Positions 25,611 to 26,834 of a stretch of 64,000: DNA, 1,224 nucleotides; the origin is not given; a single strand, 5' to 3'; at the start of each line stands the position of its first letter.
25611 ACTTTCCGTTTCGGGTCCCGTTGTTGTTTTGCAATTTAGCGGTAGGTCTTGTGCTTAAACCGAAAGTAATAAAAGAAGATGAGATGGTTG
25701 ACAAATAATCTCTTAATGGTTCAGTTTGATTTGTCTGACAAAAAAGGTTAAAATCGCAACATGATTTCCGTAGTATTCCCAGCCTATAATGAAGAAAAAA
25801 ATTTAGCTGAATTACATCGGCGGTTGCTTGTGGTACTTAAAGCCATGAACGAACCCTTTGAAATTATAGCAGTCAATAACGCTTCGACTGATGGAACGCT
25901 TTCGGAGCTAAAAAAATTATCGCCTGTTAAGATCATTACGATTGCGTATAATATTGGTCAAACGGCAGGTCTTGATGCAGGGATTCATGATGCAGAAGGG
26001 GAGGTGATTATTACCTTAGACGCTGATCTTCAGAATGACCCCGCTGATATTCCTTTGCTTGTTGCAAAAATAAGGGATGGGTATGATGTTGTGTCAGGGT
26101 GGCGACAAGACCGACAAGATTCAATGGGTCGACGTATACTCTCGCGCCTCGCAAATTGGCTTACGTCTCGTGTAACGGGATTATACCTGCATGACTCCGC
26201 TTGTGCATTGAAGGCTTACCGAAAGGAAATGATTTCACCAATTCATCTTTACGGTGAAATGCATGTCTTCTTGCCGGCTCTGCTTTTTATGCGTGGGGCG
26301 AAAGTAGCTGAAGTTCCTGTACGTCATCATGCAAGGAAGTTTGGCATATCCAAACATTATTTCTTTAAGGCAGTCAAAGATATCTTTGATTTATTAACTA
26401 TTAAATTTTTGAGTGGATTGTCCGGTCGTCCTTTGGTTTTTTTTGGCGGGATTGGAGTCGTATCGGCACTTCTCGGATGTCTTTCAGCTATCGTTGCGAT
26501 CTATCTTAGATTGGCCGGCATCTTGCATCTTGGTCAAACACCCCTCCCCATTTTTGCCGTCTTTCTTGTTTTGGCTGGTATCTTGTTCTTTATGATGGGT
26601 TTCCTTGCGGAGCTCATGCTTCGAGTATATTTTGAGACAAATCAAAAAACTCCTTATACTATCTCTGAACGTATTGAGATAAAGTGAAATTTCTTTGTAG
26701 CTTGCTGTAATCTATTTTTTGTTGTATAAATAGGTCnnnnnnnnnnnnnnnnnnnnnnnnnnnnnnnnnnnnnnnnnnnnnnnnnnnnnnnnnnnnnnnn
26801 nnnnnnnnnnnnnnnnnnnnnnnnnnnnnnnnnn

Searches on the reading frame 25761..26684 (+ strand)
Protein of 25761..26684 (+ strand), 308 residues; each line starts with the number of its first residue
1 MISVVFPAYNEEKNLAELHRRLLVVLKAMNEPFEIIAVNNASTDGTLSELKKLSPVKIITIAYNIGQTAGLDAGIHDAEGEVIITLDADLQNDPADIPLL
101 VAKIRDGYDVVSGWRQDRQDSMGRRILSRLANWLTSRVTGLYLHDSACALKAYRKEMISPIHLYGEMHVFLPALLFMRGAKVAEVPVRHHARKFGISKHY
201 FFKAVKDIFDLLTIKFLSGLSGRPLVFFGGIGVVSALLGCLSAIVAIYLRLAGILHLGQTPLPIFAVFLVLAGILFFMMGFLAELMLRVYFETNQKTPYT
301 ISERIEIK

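Call 15: search_protein_families(library=pfam, proteins=[window:25761-26684:+], max_evalue=0.001)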
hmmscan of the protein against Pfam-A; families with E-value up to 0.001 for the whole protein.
window:25761-26684:+ (308 aa): 2 families
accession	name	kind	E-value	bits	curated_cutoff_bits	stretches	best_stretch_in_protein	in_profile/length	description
PF00535.33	Glycos_transf_2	-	1.4e-27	97.1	23.3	1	3-157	1-163/168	Glycosyl transferase family 2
PF10111.15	Glyco_tranf_2_2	-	0.0001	22.3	27.3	1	3-89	1-91/276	Glycosyltransferase like family 2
